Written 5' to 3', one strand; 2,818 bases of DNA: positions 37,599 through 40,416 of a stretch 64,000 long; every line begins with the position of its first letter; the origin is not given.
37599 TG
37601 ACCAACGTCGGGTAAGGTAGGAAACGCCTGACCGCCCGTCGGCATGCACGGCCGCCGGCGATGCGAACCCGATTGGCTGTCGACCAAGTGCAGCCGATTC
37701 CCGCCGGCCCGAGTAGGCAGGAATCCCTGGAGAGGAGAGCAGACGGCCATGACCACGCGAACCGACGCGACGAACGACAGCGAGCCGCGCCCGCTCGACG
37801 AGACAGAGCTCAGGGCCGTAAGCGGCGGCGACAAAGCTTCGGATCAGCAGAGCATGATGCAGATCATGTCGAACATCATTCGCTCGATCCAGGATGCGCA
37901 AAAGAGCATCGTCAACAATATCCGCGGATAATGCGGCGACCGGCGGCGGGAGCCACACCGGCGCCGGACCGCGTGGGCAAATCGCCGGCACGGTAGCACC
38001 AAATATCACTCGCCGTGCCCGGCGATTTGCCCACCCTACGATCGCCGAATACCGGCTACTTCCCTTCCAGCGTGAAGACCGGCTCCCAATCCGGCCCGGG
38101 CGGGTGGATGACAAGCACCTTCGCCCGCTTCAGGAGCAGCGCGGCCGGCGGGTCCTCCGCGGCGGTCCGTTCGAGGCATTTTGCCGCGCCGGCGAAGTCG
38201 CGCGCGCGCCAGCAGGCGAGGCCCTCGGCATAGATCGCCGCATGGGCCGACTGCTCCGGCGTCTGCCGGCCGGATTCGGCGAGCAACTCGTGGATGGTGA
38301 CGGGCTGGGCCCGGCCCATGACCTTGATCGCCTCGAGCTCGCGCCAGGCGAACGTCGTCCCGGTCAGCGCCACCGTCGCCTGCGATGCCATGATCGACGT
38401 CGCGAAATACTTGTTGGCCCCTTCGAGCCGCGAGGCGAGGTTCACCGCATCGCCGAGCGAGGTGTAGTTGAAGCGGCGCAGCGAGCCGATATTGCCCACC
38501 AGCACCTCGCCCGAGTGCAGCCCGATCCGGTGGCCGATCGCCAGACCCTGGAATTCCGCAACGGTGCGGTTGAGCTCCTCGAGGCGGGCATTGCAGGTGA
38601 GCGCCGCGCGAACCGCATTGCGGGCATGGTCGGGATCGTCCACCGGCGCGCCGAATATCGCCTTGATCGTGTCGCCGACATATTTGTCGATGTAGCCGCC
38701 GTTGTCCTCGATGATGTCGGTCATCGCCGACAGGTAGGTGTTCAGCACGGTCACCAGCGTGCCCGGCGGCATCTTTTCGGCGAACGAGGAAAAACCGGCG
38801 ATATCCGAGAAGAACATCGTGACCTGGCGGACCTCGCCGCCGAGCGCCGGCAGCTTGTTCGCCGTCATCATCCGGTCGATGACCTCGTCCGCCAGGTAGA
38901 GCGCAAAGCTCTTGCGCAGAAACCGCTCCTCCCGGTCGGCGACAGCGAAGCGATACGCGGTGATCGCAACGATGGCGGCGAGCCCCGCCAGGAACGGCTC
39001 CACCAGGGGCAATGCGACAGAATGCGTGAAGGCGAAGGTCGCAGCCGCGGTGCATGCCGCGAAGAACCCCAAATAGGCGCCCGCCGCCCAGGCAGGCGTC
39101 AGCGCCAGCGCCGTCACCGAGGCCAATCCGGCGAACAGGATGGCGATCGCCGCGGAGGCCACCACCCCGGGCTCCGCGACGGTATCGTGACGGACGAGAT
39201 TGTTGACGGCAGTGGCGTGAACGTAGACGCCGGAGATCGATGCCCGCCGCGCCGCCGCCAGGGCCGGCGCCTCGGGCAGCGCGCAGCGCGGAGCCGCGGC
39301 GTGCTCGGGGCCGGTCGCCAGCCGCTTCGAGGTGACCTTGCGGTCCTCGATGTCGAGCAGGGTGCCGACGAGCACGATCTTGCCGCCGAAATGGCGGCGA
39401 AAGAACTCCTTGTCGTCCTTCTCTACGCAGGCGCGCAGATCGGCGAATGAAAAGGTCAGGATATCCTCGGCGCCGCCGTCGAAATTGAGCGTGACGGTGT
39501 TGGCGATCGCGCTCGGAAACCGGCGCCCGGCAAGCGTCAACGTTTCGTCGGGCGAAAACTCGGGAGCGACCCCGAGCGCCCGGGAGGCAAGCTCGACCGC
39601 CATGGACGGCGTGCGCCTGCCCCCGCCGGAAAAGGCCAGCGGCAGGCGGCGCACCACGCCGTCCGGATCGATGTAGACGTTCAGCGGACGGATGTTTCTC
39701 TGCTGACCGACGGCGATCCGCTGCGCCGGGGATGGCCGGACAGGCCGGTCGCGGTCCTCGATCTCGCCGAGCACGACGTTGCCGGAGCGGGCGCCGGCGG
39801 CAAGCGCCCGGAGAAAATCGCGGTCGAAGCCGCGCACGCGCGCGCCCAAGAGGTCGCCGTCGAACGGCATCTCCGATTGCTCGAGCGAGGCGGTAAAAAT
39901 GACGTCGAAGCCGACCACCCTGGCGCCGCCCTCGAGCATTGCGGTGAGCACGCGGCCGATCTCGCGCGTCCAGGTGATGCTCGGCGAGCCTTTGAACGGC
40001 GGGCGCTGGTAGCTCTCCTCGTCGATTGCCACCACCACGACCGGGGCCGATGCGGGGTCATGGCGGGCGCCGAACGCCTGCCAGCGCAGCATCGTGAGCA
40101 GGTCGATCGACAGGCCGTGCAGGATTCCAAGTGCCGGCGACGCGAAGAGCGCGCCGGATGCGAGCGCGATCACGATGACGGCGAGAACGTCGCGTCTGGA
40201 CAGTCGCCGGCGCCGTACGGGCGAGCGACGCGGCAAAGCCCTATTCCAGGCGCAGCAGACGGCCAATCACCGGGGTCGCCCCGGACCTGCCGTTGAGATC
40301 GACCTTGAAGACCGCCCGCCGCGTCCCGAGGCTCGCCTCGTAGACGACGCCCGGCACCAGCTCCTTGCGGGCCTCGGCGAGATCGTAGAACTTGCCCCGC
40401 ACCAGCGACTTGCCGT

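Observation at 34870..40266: Candidate RiPP-like or peptide-signalling locus: radical-SAM/SPASM maturase, secreted beta-propeller, GG-leader peptide boxed by palindromic elements, convergent CHASE2 cyclase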

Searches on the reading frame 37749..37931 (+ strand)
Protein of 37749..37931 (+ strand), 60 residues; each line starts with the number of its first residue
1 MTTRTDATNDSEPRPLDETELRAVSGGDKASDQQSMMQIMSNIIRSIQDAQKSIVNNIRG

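Call 3: search_protein_families(library=ncbifam, proteins=[window:37749-37931:+], max_evalue=0.01)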
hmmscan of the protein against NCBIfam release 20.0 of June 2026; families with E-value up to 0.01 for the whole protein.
window:37749-37931:+ (60 aa): 0 families

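Call 4: search_protein_families(library=pfam, proteins=[window:37749-37931:+], max_evalue=0.01)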
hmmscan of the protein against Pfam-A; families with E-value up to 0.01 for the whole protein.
window:37749-37931:+ (60 aa): 0 families

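Call 10: find_homologous_proteins(query=window:37749-37931:+, max_evalue=0.01)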
Query window:37749-37931:+ (60 aa): 2 proteins with E <= 0.01 among 2 candidates.
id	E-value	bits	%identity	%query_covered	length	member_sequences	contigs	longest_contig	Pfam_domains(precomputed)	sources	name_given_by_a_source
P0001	9.8e-30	117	100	100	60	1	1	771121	-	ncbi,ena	-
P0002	8.0e-25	102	87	100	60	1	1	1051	-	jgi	jgi:hypothetical protein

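Call 12: find_encoding_contigs(protein=P0002, flank=10000)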
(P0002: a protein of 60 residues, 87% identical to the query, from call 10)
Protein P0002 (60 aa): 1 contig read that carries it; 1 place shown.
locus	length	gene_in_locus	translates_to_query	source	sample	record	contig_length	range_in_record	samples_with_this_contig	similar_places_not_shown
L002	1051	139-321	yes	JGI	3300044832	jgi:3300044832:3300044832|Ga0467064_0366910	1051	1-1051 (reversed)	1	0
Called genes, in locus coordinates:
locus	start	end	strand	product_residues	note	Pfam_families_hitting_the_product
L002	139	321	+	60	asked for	-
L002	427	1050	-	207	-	?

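Call 19: search_protein_representatives(protein=window:37749-37931:+)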
Query: 60 residues. Proteins with E-value up to 0.001 (for the whole library): 7; up to 1e-10: 1; up to 1e-30: 0. The best 7 are listed.
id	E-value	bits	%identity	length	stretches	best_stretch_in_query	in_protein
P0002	2.6e-25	102.1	87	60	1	1-60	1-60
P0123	9.2e-05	38.4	45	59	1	2-60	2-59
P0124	1.1e-04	38.1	36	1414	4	10-38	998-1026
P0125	4.7e-04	36.2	48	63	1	6-59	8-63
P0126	4.9e-04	36.1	43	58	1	12-58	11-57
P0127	8.5e-04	35.4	41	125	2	15-59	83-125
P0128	1.0e-03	35.2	39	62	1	9-59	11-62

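Call 26: search_protein_families(library=ncbifam, proteins=[P0123, P0125, P0128, P0127], max_evalue=1)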
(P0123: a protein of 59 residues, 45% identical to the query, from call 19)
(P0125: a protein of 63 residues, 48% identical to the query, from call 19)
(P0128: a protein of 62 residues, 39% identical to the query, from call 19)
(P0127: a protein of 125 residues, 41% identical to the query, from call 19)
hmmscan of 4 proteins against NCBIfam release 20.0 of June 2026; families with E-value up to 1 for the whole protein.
P0123 (59 aa): 1 family
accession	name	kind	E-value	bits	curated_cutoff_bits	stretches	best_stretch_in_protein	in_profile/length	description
NF046113.1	BLP_Lacticasei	subfamily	0.027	14.5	40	1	7-28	4-24/46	bacteriocin-like peptide, LSEI_2386 family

P0125 (63 aa): 0 families

P0128 (62 aa): 0 families

P0127 (125 aa): 2 families
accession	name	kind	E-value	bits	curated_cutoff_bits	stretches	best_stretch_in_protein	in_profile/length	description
NF038054.1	T3SS_SctI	equivalog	0.013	15.6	39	1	84-111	37-64/76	type III secretion system inner rod subunit SctI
TIGR00239.1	2oxo_dh_E1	equivalog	0.11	10.3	770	1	77-122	538-583/931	2-oxoglutarate dehydrogenase E1 component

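Call 27: search_protein_families(library=pfam, proteins=[P0001, P0123, P0125, P0128, P0127], max_evalue=10)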
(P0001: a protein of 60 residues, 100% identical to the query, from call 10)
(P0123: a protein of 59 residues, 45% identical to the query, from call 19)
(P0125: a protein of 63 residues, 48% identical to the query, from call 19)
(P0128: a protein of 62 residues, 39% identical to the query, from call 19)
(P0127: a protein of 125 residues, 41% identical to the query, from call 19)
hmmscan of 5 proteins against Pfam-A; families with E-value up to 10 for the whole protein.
P0001 (60 aa): 0 families

P0123 (59 aa): 0 families

P0125 (63 aa): 0 families

P0128 (62 aa): 2 families
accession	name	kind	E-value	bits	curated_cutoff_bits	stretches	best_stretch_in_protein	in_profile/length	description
PF20560.3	MotA_N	-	0.17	12.6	27.3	1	22-51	59-88/91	Motility protein A N-terminal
PF12491.13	ApoB100_C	-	0.17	12.3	27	1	35-53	34-52/57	Apolipoprotein B100 C terminal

P0127 (125 aa): 2 families
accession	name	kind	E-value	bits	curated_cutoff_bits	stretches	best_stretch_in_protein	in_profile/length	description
PF09392.15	T3SS_needle_F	-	0.0025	18.4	29.4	1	84-123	31-70/71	Type III secretion needle MxiH, YscF, SsaG, EprI, PscF, EscF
PF08227.16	DASH_Hsk3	-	0.12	13.2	24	1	87-108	9-30/45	DASH complex subunit Hsk3 like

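Call 35: find_homologous_proteins(query=A2, max_evalue=0.01)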
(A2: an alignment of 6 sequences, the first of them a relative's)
Query A2 (6 sequences) (60 aa, profile of the alignment): 7 proteins with E <= 0.01 among 54 candidates.
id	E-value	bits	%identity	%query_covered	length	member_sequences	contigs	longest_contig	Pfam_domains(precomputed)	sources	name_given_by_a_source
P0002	5.7e-28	114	87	100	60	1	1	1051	-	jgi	jgi:hypothetical protein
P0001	3.6e-27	112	100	100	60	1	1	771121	-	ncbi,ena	-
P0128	7.9e-23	98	41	83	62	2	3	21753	-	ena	-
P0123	1.7e-22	97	50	97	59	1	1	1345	-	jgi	jgi:hypothetical protein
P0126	5.7e-22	95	42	52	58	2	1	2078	-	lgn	-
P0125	1.6e-20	90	46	90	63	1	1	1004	-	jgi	-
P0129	2.0e-16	77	52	73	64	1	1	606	-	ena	-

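Call 36: find_encoding_contigs(protein=P0128, flank=10000, max_places=3)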
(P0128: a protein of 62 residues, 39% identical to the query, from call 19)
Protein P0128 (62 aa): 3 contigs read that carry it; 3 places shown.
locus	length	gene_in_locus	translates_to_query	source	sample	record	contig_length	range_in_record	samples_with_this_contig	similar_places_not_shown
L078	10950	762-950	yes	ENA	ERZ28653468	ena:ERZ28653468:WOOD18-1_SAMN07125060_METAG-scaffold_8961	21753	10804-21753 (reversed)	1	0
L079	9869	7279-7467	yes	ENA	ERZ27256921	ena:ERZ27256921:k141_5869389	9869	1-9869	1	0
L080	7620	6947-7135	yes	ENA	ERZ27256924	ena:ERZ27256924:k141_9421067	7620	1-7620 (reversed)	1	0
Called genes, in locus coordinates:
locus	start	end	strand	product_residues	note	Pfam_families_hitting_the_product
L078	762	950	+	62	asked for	-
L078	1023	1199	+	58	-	-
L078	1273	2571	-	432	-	PF00180:Iso_dh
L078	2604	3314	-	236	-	PF06315:AceK_kinase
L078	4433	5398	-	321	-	PF01370:Epimerase, PF02719:Polysacc_synt_2 (faint), PF04321:RmlD_sub_bind, PF16363:GDP_Man_Dehyd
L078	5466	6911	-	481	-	-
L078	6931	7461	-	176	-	PF01242:PTPS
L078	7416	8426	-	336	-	PF02685:Glucokinase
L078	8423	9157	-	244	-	PF01182:Glucosamine_iso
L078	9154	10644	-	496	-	PF00479:G6PD_N, PF02781:G6PD_C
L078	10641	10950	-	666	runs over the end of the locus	PF00456:Transketolase_N, PF00676:E1_dh (weak), PF02779:Transket_pyr, PF02780:Transketolase_C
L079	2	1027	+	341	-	?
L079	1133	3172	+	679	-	PF01268:FTHFS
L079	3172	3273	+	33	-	-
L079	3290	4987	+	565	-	PF02219:MTHFR, PF12225:DUF5981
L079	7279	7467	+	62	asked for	-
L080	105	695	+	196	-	-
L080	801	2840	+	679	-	PF01268:FTHFS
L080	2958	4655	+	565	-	PF02219:MTHFR, PF12225:DUF5981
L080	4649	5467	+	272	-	PF00809:Pterin_bind, PF03599:CdhD (weak)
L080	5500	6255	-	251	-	PF00392:GntR, PF07729:FCD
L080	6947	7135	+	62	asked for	-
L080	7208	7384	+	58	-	-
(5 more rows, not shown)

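Call 37: find_encoding_contigs(protein=P0126, flank=5000, max_places=2)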
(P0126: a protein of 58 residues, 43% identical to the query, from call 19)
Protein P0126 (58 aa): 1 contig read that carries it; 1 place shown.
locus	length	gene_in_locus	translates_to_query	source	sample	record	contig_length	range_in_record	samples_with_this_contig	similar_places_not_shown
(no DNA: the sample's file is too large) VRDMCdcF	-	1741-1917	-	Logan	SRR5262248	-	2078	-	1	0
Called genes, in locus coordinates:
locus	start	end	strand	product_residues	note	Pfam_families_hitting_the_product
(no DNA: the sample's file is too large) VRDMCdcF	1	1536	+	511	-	?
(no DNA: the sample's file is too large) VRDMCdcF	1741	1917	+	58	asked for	-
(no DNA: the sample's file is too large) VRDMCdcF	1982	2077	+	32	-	?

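Call 38: find_encoding_contigs(protein=P0123, flank=5000, max_places=2)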
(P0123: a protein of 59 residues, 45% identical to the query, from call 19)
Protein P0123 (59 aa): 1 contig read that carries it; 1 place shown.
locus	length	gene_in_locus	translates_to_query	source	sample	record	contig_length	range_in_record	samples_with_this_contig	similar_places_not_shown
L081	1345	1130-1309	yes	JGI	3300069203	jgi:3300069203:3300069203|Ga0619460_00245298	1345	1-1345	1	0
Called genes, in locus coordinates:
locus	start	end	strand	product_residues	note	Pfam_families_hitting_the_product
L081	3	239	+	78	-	?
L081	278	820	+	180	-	-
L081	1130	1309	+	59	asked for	-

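Call 42: find_encoding_contigs(protein=P0001, flank=10000, max_places=3)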
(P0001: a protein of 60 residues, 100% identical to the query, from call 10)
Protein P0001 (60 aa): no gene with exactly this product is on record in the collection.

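Call 45: find_related_loci(query=A3, collection=metagenome_contigs, flank=8000)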
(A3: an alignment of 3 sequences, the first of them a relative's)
Query A3 (60 aa) in metagenome_contigs; peptide patterns used: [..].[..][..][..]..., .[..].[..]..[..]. (x = any residue, [..] = any of these).
591 stretches matched a pattern, but none encodes a relative of the query by tblastn (E <= 1e-3).

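Call 46: search_solved_structures(query=A2, max_evalue=10, show_alignments=3)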
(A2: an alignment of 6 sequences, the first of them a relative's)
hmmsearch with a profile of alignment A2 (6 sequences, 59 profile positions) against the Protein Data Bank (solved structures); distinct sequences matched with E-value up to 10: 3.
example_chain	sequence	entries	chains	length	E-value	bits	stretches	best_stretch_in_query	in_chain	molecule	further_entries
5mfb_A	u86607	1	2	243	0.029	17.6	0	40-57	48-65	YIII(Dq)4CqI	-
4d4e_A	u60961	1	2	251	0.033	17.4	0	40-57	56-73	ARMADILLO REPEAT PROTEIN ARM00016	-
9zn4_A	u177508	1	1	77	0.15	15.3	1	9-27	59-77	Nif11 domain-containing protein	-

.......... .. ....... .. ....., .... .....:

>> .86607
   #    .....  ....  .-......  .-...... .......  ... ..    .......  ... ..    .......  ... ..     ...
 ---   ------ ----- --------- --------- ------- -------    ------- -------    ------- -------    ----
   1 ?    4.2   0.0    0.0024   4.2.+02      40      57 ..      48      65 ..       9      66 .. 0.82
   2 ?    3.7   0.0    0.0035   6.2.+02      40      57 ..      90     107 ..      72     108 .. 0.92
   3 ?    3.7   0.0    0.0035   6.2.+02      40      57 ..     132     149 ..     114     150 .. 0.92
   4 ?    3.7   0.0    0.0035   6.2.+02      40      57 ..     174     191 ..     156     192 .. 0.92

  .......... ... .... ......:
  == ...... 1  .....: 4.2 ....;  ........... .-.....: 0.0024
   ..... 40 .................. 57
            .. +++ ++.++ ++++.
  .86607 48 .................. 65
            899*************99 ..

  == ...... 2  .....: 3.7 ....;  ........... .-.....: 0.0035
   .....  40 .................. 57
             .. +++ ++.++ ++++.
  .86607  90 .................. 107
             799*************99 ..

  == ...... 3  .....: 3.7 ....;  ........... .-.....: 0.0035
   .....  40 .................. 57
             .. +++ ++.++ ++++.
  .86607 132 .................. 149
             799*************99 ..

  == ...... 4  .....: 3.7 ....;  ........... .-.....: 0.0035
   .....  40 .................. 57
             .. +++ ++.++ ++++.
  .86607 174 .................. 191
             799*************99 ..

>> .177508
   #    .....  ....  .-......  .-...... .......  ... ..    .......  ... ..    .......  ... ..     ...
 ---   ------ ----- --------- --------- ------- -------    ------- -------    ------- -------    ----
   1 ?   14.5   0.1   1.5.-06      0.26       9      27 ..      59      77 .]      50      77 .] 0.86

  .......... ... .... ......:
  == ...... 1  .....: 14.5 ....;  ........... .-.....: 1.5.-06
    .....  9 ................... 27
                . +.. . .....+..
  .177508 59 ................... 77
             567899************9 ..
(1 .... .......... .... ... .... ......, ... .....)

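Call 78: search_dna_similar(query=window:37749-37928:+, collection=plasmids, mode=protein, max_evalue=1, max_rows=15)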
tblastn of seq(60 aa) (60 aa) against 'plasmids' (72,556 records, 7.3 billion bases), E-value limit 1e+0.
No match.

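Call 81: predict_structure(alignment_id=A2)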
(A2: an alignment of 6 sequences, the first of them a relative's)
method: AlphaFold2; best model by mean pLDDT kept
length: 60 residues; sequences in the alignment: 6
mean_pLDDT: 64.5   pTM: 0.26
mean pLDDT of the five models: 64.5, 61.4, 60.4, 59.5, 57.7
residues with pLDDT >= 90: 0; 70-90: 22; 50-70: 33; < 50: 5
segments of 3 or more residues with pLDDT < 50: 1-4
pLDDT, mean of each block of 10 residues (from residue 1): 50 72 63 61 73 67
secondary structure, 60 per line:
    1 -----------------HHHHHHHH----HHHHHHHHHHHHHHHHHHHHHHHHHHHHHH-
elements in order: H18-25 H30-59

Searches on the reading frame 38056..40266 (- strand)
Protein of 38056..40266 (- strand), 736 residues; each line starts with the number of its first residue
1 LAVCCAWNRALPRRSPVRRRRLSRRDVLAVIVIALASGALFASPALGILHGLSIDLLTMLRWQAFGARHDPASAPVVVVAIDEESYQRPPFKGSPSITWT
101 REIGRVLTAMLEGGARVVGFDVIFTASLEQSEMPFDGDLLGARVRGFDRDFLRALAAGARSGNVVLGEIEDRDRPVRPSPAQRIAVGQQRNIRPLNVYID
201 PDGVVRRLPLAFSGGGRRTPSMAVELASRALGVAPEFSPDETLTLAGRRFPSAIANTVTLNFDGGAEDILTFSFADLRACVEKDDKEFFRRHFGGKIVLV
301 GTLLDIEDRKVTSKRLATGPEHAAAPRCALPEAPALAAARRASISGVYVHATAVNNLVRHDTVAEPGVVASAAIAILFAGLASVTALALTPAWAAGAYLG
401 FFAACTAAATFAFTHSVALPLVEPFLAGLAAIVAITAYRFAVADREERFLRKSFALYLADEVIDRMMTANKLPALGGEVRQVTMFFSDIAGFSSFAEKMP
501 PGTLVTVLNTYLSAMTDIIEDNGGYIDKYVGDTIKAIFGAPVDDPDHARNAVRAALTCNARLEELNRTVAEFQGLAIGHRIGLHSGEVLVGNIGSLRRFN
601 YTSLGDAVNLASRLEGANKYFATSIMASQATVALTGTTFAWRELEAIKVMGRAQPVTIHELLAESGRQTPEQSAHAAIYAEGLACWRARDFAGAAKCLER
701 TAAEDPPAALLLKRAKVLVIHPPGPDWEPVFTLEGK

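Call 3: search_protein_families(library=ncbifam, proteins=[window:38056-40266:-], max_evalue=0.01)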
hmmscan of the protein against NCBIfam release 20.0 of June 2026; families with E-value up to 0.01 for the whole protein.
window:38056-40266:- (736 aa): 1 family
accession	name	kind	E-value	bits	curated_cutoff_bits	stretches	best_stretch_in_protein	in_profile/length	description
TIGR03903.1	TOMM_kin_cyc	equivalog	1e-07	30.3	705.75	1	477-676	283-477/1267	TOMM system kinase/cyclase fusion protein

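Call 4: search_protein_families(library=pfam, proteins=[window:38056-40266:-], max_evalue=0.01)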
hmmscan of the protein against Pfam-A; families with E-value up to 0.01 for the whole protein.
window:38056-40266:- (736 aa): 2 families
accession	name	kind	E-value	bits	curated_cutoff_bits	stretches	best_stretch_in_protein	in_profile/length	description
PF05226.16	CHASE2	-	3.8e-30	105.7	26.3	1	46-380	14-252/257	CHASE2 domain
PF00211.25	Guanylate_cyc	-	3.4e-23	82.6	21.9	1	480-656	7-177/183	Adenylate and Guanylate cyclase catalytic domain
